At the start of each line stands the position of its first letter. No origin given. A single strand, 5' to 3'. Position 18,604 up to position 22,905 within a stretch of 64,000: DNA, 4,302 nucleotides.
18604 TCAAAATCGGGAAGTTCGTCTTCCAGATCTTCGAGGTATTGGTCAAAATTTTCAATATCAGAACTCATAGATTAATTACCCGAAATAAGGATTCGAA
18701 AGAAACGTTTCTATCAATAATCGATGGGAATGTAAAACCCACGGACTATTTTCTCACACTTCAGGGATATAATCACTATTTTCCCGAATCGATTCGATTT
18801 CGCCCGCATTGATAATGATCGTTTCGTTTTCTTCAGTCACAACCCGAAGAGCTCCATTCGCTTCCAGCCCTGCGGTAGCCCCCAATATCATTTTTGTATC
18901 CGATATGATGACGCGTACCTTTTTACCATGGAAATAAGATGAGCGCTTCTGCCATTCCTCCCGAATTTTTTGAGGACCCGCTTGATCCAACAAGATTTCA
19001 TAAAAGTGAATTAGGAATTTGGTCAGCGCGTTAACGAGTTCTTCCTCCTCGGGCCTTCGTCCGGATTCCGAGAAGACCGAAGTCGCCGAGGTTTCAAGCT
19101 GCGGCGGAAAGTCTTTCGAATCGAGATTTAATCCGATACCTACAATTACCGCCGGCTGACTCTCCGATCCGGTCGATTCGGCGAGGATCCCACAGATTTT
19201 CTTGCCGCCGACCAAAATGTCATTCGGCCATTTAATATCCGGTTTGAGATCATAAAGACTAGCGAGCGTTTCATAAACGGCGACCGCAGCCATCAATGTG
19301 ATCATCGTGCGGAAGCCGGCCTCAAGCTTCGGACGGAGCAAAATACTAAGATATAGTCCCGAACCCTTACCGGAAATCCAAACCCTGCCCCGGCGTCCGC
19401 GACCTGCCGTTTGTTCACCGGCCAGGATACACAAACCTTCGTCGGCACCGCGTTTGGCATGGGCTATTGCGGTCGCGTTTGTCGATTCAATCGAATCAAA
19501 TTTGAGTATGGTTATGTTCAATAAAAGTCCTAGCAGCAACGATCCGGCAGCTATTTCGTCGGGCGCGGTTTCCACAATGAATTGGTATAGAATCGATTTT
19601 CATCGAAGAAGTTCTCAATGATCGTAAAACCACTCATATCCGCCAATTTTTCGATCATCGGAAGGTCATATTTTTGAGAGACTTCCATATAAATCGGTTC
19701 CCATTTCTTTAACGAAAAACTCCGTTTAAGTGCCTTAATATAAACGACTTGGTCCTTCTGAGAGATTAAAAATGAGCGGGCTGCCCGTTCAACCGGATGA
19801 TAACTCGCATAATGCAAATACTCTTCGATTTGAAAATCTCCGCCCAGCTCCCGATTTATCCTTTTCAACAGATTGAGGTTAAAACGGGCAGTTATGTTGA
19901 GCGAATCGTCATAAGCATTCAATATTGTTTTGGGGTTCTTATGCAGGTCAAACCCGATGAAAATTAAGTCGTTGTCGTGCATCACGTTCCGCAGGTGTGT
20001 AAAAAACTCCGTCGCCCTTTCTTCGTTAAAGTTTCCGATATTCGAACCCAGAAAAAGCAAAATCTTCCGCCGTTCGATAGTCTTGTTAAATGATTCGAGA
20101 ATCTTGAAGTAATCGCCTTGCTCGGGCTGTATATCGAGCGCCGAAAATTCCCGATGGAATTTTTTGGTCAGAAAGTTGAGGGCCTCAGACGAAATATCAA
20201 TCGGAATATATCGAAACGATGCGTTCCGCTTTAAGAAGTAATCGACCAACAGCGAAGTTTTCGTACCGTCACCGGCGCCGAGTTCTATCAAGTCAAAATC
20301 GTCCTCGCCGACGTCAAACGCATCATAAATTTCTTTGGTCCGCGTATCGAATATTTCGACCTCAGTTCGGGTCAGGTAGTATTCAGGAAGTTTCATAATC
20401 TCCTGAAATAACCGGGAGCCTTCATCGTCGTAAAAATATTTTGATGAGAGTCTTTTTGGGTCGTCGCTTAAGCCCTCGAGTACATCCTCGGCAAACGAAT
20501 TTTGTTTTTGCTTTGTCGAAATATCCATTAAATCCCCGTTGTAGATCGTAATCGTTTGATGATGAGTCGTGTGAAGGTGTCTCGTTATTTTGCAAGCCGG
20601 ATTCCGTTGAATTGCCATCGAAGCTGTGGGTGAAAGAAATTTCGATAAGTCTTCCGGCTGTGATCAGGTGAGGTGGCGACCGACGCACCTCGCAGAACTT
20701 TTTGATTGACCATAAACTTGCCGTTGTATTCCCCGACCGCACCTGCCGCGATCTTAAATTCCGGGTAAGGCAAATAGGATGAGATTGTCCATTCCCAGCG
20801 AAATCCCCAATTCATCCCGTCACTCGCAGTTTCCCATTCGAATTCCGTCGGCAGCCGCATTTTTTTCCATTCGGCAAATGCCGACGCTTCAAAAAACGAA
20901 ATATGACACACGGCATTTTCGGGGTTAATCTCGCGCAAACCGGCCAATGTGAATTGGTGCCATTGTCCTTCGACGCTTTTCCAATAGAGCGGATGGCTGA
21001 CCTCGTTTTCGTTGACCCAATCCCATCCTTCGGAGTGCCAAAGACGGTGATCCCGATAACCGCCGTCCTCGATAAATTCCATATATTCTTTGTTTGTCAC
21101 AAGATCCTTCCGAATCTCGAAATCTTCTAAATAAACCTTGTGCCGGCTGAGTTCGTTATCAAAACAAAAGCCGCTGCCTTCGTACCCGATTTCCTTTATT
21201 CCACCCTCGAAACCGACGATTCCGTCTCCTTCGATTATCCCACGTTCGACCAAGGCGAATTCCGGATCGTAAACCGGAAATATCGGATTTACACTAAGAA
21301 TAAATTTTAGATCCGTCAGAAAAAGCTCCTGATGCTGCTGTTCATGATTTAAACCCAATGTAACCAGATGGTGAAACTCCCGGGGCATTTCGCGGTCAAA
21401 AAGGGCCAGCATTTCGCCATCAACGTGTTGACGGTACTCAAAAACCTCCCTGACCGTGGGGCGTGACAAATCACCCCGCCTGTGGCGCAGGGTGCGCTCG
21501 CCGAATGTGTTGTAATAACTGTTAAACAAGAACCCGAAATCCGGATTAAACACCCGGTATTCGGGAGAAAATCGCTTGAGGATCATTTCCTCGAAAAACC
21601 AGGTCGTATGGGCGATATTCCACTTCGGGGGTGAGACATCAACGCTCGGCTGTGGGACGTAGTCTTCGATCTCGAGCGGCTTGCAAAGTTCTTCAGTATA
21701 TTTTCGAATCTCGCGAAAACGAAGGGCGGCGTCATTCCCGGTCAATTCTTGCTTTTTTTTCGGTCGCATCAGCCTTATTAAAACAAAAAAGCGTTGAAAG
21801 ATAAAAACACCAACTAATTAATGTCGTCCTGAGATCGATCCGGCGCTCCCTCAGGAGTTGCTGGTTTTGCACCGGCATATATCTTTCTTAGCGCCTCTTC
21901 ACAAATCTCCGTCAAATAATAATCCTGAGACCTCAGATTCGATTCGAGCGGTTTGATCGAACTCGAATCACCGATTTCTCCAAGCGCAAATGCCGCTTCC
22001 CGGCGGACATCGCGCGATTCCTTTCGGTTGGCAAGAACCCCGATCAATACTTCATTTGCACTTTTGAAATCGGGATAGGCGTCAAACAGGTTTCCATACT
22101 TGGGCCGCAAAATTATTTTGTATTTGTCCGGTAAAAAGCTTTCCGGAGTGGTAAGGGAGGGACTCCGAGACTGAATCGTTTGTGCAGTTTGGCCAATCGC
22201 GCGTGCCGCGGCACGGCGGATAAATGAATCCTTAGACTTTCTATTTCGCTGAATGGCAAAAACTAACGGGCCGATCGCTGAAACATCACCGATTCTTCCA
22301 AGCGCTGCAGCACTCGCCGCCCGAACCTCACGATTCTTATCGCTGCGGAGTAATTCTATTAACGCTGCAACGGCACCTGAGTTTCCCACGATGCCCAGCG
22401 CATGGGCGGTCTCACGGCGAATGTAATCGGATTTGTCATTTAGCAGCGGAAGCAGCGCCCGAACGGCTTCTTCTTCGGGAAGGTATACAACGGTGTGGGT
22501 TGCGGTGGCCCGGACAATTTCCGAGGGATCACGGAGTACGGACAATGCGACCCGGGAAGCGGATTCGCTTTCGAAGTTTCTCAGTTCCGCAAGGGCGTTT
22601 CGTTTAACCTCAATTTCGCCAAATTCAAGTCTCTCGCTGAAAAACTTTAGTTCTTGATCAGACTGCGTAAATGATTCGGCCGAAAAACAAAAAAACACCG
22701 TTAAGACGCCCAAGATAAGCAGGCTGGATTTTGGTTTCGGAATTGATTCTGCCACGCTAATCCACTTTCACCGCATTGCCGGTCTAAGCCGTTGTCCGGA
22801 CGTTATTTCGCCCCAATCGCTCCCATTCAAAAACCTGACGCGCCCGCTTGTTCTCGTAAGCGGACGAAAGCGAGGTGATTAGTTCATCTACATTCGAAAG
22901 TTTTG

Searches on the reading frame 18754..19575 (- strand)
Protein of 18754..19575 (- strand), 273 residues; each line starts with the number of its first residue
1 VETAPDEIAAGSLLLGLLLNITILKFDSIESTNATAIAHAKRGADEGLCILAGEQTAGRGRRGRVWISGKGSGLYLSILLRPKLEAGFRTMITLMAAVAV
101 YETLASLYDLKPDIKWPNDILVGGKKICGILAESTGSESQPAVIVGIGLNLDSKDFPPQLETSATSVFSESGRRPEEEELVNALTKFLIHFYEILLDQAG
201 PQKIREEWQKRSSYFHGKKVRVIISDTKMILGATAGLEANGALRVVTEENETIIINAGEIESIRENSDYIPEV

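Call 36: search_protein_families(library=pfam, proteins=[window:18754-19575:-], max_evalue=0.00001)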
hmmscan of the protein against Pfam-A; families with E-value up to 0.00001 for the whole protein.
window:18754-19575:- (273 aa): 2 families
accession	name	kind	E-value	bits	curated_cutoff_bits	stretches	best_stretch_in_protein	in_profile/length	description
PF03099.24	BPL_LplA_LipB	-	1.1e-19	71.1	21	1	28-150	4-133/133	Biotin/lipoate A/B protein ligase family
PF16917.10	BPL_LplA_LipB_2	-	5e-06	26.6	27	0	61-209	29-182/183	Biotin/lipoate A/B protein ligase family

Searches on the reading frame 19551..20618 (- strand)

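Call 36: search_protein_families(library=pfam, proteins=[window:19551-20618:-], max_evalue=0.00001)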
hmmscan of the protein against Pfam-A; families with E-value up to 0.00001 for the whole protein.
window:19551-20618:- (355 aa): 1 family
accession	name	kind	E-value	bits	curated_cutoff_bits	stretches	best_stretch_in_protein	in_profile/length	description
PF10017.15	Methyltransf_33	-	2.8e-96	322.6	23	1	42-350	1-303/304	Histidine-specific methyltransferase, SAM-dependent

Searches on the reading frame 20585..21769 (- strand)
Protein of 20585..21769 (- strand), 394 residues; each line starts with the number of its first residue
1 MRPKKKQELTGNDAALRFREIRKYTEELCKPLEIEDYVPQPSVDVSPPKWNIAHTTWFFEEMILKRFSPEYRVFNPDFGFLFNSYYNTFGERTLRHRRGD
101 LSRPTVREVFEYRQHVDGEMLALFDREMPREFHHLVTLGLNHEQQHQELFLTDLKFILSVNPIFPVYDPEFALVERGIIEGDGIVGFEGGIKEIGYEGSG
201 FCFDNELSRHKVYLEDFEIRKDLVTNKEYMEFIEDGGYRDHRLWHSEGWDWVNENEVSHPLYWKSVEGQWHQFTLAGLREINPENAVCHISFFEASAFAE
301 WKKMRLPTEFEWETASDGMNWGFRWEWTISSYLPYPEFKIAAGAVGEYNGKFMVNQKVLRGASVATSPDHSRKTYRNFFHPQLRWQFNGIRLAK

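Call 36: search_protein_families(library=pfam, proteins=[window:20585-21769:-], max_evalue=0.00001)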
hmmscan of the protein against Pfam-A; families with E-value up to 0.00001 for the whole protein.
window:20585-21769:- (394 aa): 2 families
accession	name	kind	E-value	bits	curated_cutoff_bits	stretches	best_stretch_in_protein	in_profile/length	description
PF03781.23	FGE-sulfatase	-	4.2e-26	92.6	23.3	1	183-318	4-124/255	Sulfatase-modifying factor enzyme 1-like domain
PF12867.12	DinB_2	-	1.1e-08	36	24.8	1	18-148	2-126/128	DinB superfamily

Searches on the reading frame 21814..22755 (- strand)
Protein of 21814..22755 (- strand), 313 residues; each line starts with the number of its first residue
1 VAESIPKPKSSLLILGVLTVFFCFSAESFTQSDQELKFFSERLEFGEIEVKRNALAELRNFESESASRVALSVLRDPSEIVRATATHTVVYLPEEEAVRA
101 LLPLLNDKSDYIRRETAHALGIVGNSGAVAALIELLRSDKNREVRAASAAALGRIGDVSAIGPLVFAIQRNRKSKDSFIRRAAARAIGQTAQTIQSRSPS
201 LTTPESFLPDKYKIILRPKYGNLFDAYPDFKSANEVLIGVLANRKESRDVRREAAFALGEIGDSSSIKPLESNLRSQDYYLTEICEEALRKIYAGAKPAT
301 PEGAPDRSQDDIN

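Call 3: search_protein_families(library=pfam, proteins=[window:21814-22755:-], max_evalue=0.01)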
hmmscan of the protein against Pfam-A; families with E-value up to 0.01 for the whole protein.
window:21814-22755:- (313 aa): 7 families
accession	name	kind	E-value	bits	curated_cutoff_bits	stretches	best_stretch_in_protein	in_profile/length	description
PF13646.12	HEAT_2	-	1.2e-38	131.7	27.7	4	70-153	4-88/88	HEAT repeats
PF02985.28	HEAT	-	3.1e-16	58.4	23.5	1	131-158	4-30/31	HEAT repeat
PF13513.12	HEAT_EZ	-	3.5e-14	53.3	27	2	92-121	24-53/55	HEAT-like repeat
PF03130.22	HEAT_PBS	-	4.2e-14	51.9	20.9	1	250-275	1-26/27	PBS lyase HEAT-like repeat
PF00514.29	Arm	-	1.1e-09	38.4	20.6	1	123-155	8-39/41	Armadillo/beta-catenin-like repeat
PF11865.14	mTOR_dom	-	0.0004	20.8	27.6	0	229-262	7-39/160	Serine/threonine-protein kinase mTOR domain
PF12717.13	Cnd1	-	0.0016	19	26.4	0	96-157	21-87/162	non-SMC mitotic condensation complex subunit 1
